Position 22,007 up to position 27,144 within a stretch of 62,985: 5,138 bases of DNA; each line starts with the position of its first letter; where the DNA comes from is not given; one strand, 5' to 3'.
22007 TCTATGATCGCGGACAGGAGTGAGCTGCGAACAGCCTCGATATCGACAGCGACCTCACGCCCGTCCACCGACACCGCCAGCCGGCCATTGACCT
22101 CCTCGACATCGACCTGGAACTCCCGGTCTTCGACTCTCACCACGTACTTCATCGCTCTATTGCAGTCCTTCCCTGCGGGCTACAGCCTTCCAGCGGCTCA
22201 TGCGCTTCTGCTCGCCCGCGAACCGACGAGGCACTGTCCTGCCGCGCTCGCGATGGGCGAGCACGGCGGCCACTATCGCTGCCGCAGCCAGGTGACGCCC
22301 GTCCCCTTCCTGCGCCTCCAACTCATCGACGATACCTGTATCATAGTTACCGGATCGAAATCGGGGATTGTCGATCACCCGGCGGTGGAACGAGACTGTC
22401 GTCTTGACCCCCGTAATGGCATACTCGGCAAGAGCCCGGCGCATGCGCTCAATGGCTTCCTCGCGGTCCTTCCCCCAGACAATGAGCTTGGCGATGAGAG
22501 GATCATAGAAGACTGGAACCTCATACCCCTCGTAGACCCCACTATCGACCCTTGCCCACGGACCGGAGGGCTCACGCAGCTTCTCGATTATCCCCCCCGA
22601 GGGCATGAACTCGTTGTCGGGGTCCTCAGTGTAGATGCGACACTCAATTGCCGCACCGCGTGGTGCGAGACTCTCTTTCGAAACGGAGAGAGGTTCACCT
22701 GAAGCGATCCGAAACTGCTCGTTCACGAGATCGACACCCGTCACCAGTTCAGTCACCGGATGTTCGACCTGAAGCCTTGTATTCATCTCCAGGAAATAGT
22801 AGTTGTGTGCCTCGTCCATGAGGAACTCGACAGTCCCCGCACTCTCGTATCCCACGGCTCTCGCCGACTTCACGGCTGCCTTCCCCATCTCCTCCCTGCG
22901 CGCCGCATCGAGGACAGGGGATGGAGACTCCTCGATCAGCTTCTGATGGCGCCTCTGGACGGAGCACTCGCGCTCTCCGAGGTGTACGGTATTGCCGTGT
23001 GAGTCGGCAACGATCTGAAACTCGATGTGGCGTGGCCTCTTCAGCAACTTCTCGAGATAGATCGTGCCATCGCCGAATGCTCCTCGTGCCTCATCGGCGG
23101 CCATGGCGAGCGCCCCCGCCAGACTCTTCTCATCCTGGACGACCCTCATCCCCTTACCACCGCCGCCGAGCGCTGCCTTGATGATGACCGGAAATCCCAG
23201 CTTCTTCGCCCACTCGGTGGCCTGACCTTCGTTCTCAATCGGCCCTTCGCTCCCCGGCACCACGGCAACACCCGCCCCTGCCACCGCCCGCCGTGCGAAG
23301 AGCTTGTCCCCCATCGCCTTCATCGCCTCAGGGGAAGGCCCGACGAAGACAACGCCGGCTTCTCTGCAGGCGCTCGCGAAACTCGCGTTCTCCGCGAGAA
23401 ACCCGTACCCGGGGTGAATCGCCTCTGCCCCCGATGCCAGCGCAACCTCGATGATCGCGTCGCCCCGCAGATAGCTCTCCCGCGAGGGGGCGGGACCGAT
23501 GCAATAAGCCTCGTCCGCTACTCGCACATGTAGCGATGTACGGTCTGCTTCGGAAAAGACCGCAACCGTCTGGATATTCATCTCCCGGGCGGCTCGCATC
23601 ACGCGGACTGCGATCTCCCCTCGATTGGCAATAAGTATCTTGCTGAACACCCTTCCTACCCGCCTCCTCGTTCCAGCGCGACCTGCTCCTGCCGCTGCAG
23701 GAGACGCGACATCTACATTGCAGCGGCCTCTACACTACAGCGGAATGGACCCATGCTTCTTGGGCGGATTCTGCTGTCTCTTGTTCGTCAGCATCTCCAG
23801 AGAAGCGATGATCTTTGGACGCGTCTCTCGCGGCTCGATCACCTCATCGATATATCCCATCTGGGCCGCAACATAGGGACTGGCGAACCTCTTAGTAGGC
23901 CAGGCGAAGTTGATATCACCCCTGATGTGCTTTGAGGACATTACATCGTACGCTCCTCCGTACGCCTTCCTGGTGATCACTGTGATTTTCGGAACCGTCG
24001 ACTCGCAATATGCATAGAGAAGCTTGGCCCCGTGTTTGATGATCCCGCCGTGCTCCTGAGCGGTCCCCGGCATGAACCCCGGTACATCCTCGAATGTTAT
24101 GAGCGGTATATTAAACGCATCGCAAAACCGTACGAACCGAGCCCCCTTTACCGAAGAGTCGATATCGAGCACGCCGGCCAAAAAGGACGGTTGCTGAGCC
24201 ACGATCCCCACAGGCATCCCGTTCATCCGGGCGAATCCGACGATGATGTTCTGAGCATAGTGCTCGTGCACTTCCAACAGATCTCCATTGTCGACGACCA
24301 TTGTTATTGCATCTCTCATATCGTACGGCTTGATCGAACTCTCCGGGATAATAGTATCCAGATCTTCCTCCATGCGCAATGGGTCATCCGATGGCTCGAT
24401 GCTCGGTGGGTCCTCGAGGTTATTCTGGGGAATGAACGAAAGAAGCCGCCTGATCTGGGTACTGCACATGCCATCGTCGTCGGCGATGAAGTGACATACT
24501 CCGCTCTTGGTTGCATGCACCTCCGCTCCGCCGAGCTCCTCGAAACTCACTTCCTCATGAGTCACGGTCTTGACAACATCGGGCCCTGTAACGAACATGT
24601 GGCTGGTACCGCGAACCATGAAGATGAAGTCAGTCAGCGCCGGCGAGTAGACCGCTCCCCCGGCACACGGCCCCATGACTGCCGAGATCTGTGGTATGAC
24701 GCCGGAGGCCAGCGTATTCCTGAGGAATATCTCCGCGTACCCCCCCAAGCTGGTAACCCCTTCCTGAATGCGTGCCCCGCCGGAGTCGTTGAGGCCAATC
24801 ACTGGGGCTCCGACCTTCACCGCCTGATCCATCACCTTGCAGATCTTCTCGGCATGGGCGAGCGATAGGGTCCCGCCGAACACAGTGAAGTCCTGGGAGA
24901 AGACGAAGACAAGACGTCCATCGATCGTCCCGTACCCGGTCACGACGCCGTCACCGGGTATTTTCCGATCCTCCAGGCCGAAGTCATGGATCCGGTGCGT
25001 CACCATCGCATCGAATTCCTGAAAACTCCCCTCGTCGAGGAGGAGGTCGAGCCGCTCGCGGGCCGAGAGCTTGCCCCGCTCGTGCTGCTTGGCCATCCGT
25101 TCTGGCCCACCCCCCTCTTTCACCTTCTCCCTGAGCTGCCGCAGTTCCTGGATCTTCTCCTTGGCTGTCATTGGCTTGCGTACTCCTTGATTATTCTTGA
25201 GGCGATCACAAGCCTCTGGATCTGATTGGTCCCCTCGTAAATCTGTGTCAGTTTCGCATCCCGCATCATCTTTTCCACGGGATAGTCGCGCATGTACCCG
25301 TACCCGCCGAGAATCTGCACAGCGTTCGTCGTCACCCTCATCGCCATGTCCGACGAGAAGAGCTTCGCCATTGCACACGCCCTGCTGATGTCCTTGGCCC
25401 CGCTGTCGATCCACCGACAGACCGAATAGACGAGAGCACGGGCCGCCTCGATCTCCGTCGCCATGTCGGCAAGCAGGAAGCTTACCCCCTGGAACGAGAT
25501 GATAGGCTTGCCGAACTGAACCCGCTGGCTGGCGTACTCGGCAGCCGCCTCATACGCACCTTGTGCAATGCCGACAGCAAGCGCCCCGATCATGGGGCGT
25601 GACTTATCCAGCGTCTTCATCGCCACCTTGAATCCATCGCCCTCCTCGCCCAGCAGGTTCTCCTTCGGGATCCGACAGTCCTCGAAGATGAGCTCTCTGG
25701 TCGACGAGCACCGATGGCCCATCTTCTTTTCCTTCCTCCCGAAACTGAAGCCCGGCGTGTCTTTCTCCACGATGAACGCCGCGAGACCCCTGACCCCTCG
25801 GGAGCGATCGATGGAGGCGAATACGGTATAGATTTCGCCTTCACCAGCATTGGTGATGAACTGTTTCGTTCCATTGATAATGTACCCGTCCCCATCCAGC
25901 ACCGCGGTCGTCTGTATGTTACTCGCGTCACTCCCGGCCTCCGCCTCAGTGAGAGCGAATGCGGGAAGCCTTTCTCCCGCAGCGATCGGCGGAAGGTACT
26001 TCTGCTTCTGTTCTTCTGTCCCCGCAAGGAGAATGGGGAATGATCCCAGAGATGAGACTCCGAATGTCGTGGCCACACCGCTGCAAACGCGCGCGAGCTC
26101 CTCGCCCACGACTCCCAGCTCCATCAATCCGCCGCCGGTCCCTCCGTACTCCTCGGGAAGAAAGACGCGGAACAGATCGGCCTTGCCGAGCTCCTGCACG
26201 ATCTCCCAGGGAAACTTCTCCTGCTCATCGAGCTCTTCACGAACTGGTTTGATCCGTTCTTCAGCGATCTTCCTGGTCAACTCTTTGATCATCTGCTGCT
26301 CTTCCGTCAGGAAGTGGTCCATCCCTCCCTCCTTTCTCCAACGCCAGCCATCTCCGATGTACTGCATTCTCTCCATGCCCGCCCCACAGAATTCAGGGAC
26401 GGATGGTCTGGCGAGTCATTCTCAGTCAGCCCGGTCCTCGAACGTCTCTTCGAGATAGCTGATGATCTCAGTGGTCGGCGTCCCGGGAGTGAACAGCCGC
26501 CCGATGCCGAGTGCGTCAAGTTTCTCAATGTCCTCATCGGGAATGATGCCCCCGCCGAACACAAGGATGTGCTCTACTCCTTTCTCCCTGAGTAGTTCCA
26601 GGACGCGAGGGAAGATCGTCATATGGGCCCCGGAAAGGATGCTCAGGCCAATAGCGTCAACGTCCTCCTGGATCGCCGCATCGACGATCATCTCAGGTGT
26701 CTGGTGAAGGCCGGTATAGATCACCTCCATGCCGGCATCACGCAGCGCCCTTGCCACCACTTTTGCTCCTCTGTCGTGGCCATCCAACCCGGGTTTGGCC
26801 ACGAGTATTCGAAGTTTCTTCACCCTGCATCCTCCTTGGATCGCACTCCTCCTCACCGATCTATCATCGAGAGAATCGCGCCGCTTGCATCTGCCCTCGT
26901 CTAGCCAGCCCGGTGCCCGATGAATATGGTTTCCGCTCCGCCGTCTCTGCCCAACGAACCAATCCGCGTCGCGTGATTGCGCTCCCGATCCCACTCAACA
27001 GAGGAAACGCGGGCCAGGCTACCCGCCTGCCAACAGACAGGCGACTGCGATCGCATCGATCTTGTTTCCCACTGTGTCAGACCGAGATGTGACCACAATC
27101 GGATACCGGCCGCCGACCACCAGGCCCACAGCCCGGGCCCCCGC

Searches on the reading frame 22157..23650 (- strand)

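Call 37: search_protein_families(library=pfam, proteins=[window:22157-23650:-], max_evalue=0.00001)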
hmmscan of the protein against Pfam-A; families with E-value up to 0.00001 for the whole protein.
window:22157-23650:- (497 aa): 5 families
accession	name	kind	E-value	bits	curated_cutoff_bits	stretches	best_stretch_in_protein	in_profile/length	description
PF02786.22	CPSase_L_D2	-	1.1e-78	264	19.8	1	115-322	1-209/211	Carbamoyl-phosphate synthase L chain, ATP binding domain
PF00289.28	Biotin_carb_N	-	2.7e-48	163.4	25.5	1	1-110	1-110/110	Biotin carboxylase, N-terminal domain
PF02785.25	Biotin_carb_C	-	4.2e-43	146.3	32.4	1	336-442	1-107/108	Biotin carboxylase C-terminal domain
PF07478.18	Dala_Dala_lig_C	-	5.5e-08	33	24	1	143-291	27-174/204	D-ala D-ala ligase C-terminus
PF02222.28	ATP-grasp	-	8.4e-06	26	27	0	138-276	16-147/179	ATP-grasp domain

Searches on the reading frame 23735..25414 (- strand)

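Call 37: search_protein_families(library=pfam, proteins=[window:23735-25414:-], max_evalue=0.00001)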
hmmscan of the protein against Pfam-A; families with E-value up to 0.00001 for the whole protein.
window:23735-25414:- (559 aa): 2 families
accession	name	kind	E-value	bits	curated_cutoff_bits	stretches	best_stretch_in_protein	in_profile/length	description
PF01039.27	Carboxyl_trans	-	1.1e-182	608.5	22.3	2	109-511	1-405/493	Carboxyl transferase domain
PF03255.19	ACCA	-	1.6e-09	37.8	23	1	389-489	93-202/310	Acetyl co-enzyme A carboxylase carboxyltransferase-like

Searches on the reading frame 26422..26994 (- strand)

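Call 38: search_protein_families(library=pfam, proteins=[window:26422-26994:-], max_evalue=0.00001)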
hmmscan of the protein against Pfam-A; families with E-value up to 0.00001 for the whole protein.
window:26422-26994:- (190 aa): 1 family
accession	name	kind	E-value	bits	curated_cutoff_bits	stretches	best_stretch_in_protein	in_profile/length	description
PF02310.24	B12-binding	-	2.2e-25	89.3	32.1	1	62-174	2-116/121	B12 binding domain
